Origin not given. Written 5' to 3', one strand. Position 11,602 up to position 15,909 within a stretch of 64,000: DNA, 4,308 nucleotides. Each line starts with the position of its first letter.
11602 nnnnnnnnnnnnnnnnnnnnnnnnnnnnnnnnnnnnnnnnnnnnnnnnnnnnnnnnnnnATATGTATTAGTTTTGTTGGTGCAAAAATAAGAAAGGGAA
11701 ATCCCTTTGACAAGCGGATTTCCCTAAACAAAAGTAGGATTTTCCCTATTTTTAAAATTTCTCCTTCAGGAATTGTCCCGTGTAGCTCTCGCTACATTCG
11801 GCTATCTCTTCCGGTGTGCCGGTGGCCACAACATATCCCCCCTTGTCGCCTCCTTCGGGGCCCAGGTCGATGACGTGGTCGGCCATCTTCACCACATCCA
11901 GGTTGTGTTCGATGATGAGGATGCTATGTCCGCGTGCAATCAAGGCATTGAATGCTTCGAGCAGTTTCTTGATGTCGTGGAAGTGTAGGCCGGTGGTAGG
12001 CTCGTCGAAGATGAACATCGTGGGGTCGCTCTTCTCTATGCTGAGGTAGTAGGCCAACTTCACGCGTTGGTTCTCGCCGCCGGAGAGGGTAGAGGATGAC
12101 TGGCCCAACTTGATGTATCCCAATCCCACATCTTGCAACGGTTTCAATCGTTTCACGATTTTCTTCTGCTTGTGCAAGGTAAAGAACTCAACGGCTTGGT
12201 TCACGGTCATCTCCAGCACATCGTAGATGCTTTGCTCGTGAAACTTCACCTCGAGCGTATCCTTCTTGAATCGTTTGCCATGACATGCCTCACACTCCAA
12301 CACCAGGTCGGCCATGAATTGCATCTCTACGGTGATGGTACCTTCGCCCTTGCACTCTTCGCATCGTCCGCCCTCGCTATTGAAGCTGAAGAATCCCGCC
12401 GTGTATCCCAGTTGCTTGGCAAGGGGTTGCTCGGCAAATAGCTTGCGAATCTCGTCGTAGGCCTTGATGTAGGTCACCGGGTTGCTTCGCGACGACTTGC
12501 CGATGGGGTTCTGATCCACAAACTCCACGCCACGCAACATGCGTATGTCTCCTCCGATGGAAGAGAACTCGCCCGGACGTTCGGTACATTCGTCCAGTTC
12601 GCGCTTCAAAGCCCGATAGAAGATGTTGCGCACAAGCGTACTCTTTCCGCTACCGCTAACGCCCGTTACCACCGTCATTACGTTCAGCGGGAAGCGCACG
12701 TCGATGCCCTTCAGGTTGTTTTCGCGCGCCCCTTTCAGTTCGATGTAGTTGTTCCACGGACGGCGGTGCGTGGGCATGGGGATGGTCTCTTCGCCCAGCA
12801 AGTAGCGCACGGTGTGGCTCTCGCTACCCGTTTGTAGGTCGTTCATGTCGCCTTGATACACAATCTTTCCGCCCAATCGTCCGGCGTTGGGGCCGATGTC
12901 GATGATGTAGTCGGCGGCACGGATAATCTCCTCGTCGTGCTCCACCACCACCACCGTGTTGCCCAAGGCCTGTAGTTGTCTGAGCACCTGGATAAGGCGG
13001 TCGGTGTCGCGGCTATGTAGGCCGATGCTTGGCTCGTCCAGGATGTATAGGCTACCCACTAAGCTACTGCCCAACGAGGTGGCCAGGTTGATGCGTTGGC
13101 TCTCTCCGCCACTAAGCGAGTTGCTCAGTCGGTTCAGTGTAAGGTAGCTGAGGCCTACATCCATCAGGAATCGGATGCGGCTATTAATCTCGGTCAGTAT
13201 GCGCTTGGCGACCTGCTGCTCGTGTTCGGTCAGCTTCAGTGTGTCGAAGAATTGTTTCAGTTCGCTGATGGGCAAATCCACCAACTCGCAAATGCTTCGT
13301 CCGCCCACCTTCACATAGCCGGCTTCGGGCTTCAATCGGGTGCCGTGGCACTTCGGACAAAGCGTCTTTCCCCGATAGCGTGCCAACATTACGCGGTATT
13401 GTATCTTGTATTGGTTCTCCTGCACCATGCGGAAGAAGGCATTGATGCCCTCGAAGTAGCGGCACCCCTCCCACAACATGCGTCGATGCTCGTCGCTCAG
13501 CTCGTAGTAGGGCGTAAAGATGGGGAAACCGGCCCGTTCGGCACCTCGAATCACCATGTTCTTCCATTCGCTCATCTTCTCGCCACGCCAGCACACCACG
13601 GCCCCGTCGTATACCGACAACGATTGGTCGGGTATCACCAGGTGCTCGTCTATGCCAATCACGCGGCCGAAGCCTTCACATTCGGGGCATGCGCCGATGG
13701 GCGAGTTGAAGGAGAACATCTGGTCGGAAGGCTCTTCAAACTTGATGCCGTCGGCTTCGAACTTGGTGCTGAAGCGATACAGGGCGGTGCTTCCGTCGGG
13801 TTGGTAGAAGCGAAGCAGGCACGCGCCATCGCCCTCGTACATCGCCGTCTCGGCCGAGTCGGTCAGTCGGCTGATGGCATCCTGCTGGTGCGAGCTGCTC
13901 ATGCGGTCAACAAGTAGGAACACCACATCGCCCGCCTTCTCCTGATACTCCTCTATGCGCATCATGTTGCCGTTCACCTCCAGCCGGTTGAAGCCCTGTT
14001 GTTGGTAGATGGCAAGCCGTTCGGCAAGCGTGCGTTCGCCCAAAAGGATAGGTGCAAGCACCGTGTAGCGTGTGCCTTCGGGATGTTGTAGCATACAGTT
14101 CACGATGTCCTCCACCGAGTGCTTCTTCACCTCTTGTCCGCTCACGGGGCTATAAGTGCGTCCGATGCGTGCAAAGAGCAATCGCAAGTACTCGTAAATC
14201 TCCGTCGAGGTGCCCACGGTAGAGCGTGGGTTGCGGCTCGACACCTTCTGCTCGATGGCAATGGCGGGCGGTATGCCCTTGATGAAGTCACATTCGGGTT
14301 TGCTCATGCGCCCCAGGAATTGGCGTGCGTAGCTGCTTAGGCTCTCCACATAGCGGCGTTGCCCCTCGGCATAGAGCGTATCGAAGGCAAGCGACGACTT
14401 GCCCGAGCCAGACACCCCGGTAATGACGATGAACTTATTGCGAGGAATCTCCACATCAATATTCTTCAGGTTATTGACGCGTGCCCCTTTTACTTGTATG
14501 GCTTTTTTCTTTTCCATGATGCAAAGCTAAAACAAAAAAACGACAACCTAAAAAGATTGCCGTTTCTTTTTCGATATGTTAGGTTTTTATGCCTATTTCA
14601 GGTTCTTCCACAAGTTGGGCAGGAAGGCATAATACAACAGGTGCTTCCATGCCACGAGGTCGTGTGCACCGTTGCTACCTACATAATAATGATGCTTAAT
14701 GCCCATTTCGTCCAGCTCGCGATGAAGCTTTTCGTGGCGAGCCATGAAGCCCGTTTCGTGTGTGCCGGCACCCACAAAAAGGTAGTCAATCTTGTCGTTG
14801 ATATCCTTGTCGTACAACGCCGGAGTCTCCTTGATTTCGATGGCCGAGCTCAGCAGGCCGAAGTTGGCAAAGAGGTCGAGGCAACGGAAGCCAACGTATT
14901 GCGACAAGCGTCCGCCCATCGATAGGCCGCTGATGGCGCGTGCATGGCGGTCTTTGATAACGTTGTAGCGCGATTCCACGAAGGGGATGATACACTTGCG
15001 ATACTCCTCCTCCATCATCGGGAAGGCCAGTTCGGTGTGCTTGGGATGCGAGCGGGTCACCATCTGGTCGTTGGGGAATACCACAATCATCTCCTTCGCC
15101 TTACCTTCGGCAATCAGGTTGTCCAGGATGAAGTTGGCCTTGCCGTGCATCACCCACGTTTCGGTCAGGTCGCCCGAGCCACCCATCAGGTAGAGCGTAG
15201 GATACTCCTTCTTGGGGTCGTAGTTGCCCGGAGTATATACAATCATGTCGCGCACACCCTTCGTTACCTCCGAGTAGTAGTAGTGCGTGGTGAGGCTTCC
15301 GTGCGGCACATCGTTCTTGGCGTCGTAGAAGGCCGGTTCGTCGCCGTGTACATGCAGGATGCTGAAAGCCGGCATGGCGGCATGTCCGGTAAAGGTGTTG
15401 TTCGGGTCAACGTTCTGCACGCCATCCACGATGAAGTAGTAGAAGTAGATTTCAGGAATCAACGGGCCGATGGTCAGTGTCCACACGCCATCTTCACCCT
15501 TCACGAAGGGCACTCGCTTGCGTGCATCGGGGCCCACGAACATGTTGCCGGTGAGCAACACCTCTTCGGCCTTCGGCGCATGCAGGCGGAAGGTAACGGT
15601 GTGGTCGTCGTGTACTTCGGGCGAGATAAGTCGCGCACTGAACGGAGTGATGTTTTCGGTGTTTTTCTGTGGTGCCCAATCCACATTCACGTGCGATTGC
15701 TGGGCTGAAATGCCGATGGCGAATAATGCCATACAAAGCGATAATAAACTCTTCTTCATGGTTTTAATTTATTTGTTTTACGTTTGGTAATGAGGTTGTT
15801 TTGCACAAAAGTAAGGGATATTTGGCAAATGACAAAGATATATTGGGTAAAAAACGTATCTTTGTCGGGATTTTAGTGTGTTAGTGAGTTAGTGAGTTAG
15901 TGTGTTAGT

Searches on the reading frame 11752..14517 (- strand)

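Call 68: search_protein_families(library=pfam, proteins=[window:11752-14517:-], max_evalue=0.00001)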
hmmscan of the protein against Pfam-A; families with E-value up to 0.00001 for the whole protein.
window:11752-14517:- (921 aa): 10 families
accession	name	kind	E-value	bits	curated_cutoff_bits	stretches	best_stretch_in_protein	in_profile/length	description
PF00005.33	ABC_tran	-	2.6e-23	83.6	25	1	725-842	39-137/137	ABC transporter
PF17760.6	UvrA_inter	-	1.9e-15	57.1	23.3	1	134-235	2-105/109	UvrA interaction domain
PF02463.25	SMC_N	-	6.6e-15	55.6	40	0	13-541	6-211/220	RecF/RecN/SMC N terminal domain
PF13304.12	AAA_21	-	1.1e-12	49.1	27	0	465-529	235-300/304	AAA domain, putative AbiEii toxin, Type IV TA system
PF17755.6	UvrA_DNA-bind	-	4.2e-11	43.6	23.2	1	290-352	1-63/110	UvrA DNA-binding domain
PF13191.12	AAA_16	-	2.8e-08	34.9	32.6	0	615-639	27-51/167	AAA ATPase domain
PF13555.12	AAA_29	-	4.2e-08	33.3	27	0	606-629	16-39/61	P-loop containing region of AAA domain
PF20703.3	nSTAND1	-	1.4e-06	28.7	27.1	0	22-44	28-50/379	Novel STAND NTPase 1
PF20720.3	nSTAND3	-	1.4e-06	28.6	27.2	0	25-49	15-39/155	Novel STAND NTPase 3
PF00684.25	DnaJ_CXXCXGXG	-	7.4e-06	26.6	32.7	0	717-748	16-50/65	DnaJ central domain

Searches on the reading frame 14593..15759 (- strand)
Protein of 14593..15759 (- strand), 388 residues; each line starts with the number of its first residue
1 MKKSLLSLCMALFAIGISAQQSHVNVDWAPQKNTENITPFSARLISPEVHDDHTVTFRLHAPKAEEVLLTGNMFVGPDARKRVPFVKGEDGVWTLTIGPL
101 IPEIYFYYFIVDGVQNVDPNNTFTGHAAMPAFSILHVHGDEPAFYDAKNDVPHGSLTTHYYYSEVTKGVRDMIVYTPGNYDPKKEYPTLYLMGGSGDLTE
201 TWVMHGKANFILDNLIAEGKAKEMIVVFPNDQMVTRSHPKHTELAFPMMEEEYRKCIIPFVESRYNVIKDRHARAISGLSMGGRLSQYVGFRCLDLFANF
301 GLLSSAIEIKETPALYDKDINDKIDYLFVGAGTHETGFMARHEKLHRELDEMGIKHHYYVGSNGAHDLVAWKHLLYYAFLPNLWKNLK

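Call 68: search_protein_families(library=pfam, proteins=[window:14593-15759:-], max_evalue=0.00001)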
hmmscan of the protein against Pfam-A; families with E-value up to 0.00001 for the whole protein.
window:14593-15759:- (388 aa): 1 family
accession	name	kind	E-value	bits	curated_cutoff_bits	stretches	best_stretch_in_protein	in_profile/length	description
PF00756.26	Esterase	-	9.6e-14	52.2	22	1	163-309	1-152/251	Putative esterase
